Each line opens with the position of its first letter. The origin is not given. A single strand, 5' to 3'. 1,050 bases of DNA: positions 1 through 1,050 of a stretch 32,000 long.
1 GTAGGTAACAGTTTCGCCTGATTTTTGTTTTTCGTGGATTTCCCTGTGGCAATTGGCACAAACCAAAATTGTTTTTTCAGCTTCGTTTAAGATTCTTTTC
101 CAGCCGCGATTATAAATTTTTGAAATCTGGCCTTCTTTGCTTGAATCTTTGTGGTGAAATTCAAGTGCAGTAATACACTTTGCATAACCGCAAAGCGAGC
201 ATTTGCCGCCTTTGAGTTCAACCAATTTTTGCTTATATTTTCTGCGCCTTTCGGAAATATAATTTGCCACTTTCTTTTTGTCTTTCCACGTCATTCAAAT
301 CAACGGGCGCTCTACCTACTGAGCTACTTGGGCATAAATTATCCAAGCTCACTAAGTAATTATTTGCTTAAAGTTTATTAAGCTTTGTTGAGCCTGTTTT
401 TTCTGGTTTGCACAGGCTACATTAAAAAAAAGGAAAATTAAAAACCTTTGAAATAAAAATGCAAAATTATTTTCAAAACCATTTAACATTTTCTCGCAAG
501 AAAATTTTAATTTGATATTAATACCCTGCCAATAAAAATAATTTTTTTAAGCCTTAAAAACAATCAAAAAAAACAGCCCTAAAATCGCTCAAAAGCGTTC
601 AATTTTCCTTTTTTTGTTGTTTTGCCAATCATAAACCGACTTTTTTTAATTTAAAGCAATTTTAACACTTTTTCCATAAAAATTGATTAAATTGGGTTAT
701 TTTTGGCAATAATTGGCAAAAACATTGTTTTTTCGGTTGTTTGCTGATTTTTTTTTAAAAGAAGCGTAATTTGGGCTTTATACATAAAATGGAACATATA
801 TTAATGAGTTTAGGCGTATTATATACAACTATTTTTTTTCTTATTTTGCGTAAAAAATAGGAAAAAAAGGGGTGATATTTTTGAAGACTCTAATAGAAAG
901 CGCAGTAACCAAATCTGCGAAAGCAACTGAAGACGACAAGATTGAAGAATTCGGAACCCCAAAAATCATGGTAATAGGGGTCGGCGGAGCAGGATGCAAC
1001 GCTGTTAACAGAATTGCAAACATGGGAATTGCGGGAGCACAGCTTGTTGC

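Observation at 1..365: tRNA 5' half with a TATA-like element upstream runs straight into an HNH nuclease ORF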

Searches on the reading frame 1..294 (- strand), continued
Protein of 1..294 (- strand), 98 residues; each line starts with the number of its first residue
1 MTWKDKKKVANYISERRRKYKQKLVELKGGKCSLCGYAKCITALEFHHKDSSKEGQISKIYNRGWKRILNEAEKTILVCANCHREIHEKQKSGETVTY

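Call 62: find_related_loci(query=A1, collection=viral_contigs, flank=1500)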
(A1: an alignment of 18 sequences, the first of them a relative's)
Query A1 (99 aa) in viral_contigs; peptide patterns used: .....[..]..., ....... (x = any residue, [..] = any of these).
600 stretches matched a pattern (row limit reached: there are more); 571 encode a relative of the query (tblastn E <= 1e-3); the best 80 are kept; 80 distinct loci.
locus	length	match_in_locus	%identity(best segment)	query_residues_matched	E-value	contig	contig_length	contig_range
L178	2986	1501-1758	56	5-87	3e-27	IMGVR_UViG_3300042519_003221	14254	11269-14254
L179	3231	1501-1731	53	13-88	4e-25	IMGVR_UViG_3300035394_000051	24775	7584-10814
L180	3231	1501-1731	53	13-88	4e-25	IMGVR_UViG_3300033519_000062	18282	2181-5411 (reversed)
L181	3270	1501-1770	52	3-90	5e-25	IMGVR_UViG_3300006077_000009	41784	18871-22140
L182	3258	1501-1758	55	7-89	8e-25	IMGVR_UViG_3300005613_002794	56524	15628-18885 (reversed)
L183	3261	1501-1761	53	5-88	1e-24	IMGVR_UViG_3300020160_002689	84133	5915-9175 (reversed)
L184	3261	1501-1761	53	5-88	1e-24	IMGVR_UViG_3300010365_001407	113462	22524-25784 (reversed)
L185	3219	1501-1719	62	15-87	3e-24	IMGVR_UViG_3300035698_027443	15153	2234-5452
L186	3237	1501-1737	54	10-87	3e-24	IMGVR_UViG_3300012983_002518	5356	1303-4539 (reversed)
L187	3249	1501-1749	57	6-87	8e-24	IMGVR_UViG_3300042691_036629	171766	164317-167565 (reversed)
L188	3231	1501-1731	53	12-88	6e-24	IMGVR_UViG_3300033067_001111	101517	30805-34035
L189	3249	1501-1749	57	6-87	8e-24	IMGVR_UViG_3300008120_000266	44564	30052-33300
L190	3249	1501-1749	57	6-87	8e-24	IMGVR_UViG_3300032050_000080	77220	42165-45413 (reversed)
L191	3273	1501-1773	49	3-91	9e-24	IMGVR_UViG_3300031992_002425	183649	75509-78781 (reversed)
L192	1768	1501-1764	45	1-87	9e-24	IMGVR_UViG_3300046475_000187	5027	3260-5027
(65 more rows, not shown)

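Call 66: predict_structure(alignment_id=A1)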
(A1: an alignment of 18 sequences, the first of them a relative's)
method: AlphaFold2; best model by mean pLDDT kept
length: 99 residues; sequences in the alignment: 18
mean_pLDDT: 81.8   pTM: 0.69
mean pLDDT of the five models: 81.8, 81.7, 78.1, 77.8, 77.3
residues with pLDDT >= 90: 30; 70-90: 49; 50-70: 19; < 50: 1
segments of 3 or more residues with pLDDT < 50: none
pLDDT, mean of each block of 10 residues (from residue 1): 72 86 92 94 87 63 81 91 84 67
secondary structure, 60 per line:
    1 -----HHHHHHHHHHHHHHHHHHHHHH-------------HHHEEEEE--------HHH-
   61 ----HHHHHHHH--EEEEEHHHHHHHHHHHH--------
elements in order: H6-27 E44-48 H65-72 E75-79 H80-91

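Call 69: fold_search(model_id=the predicted structure, library=pdb)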
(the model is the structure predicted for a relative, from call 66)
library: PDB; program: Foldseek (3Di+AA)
matches with E <= 10: 63; with E <= 0.001: 0
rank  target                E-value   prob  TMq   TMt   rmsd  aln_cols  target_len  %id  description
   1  8fmh_C                4.8e-02  0.96  0.46  0.15   6.2        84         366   20  Structure of CBASS Cap5 from Pseudomonas syringae as an activated tetramer with the cyclic dinucleotide 3'2'-c-dGAMP l (released 2024-02-07)
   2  8fmf_A                6.6e-02  0.95  0.46  0.15   6.2        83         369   20  Structure of CBASS Cap5 from Pseudomonas syringae as an activated tetramer with the cyclic dinucleotide 3'2'-c-diAMP l (released 2024-02-07)
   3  8fmh_E                8.1e-02  0.92  0.45  0.15   6.3        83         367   20  Structure of CBASS Cap5 from Pseudomonas syringae as an activated tetramer with the cyclic dinucleotide 3'2'-c-dGAMP l (released 2024-02-07)
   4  8fm1_K                1.2e-01  0.84  0.41  0.13   5.4        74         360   19  Structure of CBASS Cap5 from Pseudomonas syringae in the absence of a ligand (apo form dimer) (released 2024-02-07)
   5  9dih_B                1.5e-01  0.82  0.41  0.13   5.8        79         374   18  CBASS Pseudomonas syringae Cap5 tetramer with DNA duplex and 3'2'-c-diAMP cyclic dinucleotide ligand (released 2025-06-18)
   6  8fm1_G                1.7e-01  0.89  0.42  0.13   3.6        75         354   17  Structure of CBASS Cap5 from Pseudomonas syringae in the absence of a ligand (apo form dimer) (released 2024-02-07)
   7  8fmf_C                1.9e-01  0.84  0.46  0.15   6.3        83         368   20  Structure of CBASS Cap5 from Pseudomonas syringae as an activated tetramer with the cyclic dinucleotide 3'2'-c-diAMP l (released 2024-02-07)
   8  1e7l_A                2.6e-01  0.51  0.39  0.27   5.3        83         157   19  Endonuclease VII (EndoVII) N62D mutant from phage T4 (released 2001-05-04)
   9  7rwm_A                3.2e-01  0.51  0.38  0.13   6.2        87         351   16  Structure of Cap5 from Lactococcus lactis (released 2021-11-10)
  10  8fm1_C                3.4e-01  0.80  0.41  0.13   2.6        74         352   18  Structure of CBASS Cap5 from Pseudomonas syringae in the absence of a ligand (apo form dimer) (released 2024-02-07)
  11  8fm1_A                3.4e-01  0.80  0.42  0.13   3.3        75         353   17  Structure of CBASS Cap5 from Pseudomonas syringae in the absence of a ligand (apo form dimer) (released 2024-02-07)
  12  7rwm_B                3.4e-01  0.60  0.41  0.14   4.3        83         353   14  Structure of Cap5 from Lactococcus lactis (released 2021-11-10)
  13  8fmh_D                3.7e-01  0.77  0.42  0.13   3.4        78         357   14  Structure of CBASS Cap5 from Pseudomonas syringae as an activated tetramer with the cyclic dinucleotide 3'2'-c-dGAMP l (released 2024-02-07)
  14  9nlg_D                5.8e-01  0.54  0.40  0.12   3.3        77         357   14  CBASS Pseudomonas syringae Cap5 tetramer with 3'2'-c-GAMP cyclic dinucleotide ligand (His56Ala mutant without Mg2+ ion (released 2025-06-18)
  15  9dif_A                5.8e-01  0.54  0.45  0.14   6.5        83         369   19  CBASS Pseudomonas syringae Cap5 tetramer with DNA duplex and 3'2'-c-GAMP cyclic dinucleotide ligand (released 2025-06-18)
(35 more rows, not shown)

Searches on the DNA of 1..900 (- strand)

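Call 5: search_rna_families(source=window, start=1, end=900, threshold=evalue, max_evalue=10, show_alignments=4)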
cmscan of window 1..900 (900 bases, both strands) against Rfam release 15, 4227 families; matches with E-value up to 10: 8.
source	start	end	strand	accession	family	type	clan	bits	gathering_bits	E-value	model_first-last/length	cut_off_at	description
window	647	744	-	RF01446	S_pombe_snR95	Gene; snRNA; snoRNA; HACA-box;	-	25.3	60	0.012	1-222/222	no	small nucleolar RNA snR95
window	308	403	-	RF01231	snoR74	Gene; snRNA; snoRNA; HACA-box;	-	19.9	44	2.5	1-134/134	no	Small nucleolar RNA snoR74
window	101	127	-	RF03139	S4-Bacteroidia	Cis-reg; leader;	CL00119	19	34.7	0.27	1-34/34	no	S4-Bacteroidia ribosomal protein leader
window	137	202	+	RF00650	mir-153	Gene; miRNA;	-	17.4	54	3.3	1-73/73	no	mir-153 microRNA precursor family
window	805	890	+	RF01286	snoR26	Gene; snRNA; snoRNA; CD-box;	-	16.2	47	9.1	1-94/94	no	Small nucleolar RNA snoR26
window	381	493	-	RF02610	BSR0709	Gene; sRNA;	-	16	382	0.059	1-318/318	no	Brucella sRNA 0709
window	119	186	+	RF01167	sn2429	Gene; snRNA; snoRNA; CD-box;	-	15.3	50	7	1-77/77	no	Small nucleolar RNA sn2429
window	358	384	-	RF03805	bpcv-mir-B1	Gene; miRNA;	-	15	90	5.8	25-51/72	no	bpcv-mir-B1 microRNA precursor family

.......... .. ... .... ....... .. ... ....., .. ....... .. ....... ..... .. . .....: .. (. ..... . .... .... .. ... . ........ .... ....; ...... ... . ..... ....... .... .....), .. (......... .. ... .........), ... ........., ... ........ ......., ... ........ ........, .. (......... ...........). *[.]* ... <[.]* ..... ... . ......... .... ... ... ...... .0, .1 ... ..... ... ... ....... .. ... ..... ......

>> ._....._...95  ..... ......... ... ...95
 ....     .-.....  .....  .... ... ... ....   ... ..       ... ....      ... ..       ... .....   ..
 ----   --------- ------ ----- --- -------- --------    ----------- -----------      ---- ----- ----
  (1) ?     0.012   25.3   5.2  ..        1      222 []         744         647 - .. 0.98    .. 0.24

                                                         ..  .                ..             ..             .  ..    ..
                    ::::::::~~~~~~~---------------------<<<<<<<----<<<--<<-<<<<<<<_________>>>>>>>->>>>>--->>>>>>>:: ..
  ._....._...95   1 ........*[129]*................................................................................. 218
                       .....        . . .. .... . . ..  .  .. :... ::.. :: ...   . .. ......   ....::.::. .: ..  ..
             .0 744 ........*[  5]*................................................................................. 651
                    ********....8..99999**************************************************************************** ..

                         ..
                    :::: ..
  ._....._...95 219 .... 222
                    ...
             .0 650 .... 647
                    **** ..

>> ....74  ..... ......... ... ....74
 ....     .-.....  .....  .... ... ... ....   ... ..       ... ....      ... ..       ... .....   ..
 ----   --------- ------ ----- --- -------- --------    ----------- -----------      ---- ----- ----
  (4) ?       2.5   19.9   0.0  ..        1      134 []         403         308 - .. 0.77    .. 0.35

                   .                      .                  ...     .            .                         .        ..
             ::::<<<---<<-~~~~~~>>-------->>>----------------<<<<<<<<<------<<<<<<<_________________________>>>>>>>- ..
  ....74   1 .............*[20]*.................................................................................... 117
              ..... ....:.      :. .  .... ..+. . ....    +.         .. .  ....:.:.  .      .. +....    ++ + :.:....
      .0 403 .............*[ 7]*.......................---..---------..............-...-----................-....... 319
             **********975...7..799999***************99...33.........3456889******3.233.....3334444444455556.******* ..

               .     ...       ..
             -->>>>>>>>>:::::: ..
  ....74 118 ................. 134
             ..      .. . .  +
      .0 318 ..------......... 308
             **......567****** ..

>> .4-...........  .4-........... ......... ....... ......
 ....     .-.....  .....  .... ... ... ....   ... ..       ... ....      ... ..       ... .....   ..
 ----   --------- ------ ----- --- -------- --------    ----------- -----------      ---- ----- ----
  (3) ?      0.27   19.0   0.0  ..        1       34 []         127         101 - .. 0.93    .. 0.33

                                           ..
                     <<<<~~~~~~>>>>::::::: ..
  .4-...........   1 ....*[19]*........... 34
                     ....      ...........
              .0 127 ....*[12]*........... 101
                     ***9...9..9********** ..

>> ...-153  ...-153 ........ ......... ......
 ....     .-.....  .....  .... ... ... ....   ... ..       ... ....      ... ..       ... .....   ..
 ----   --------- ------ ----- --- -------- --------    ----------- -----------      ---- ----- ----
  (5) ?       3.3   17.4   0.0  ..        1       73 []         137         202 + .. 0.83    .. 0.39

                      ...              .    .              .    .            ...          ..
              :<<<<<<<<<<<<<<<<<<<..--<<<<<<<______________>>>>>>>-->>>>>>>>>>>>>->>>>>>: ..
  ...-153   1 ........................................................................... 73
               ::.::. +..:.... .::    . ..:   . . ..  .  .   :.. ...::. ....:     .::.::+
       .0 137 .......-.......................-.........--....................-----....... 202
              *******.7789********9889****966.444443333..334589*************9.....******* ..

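Call 59: search_rna_families(source=L002, start=9850, end=10450, threshold=evalue, max_evalue=10, show_alignments=2)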
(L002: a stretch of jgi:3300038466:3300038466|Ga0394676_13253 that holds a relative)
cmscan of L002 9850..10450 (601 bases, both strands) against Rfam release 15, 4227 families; matches with E-value up to 10: 6.
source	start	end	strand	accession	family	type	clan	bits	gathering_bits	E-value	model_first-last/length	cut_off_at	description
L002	10309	10433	-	RF02194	HPnc0260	Gene; antisense;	-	22.7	59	9.5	1-156/156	no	Bacterial antisense RNA HPnc0260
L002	10347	10423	+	RF00874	mir-BART12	Gene; miRNA;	-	19.7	70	0.38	1-84/84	no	mir-BART12 microRNA precursor family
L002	10115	10132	-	RF04282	mir-507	Gene; miRNA;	CL00136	15.5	79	3.3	1-82/82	no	mir-507 microRNA precursor family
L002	10332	10416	+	RF01435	S_pombe_snR5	Gene; snRNA; snoRNA; HACA-box;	CL00038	15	80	6.4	1-143/143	no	small nucleolar RNA snR5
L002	9862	9933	+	RF02893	RpsF_leader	Cis-reg; leader;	-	14.3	37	4.7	1-85/85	no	RpsF leader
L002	10317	10334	+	RF00023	tmRNA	Gene;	CL00001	6.7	47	1.7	346-363/374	no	transfer-messenger RNA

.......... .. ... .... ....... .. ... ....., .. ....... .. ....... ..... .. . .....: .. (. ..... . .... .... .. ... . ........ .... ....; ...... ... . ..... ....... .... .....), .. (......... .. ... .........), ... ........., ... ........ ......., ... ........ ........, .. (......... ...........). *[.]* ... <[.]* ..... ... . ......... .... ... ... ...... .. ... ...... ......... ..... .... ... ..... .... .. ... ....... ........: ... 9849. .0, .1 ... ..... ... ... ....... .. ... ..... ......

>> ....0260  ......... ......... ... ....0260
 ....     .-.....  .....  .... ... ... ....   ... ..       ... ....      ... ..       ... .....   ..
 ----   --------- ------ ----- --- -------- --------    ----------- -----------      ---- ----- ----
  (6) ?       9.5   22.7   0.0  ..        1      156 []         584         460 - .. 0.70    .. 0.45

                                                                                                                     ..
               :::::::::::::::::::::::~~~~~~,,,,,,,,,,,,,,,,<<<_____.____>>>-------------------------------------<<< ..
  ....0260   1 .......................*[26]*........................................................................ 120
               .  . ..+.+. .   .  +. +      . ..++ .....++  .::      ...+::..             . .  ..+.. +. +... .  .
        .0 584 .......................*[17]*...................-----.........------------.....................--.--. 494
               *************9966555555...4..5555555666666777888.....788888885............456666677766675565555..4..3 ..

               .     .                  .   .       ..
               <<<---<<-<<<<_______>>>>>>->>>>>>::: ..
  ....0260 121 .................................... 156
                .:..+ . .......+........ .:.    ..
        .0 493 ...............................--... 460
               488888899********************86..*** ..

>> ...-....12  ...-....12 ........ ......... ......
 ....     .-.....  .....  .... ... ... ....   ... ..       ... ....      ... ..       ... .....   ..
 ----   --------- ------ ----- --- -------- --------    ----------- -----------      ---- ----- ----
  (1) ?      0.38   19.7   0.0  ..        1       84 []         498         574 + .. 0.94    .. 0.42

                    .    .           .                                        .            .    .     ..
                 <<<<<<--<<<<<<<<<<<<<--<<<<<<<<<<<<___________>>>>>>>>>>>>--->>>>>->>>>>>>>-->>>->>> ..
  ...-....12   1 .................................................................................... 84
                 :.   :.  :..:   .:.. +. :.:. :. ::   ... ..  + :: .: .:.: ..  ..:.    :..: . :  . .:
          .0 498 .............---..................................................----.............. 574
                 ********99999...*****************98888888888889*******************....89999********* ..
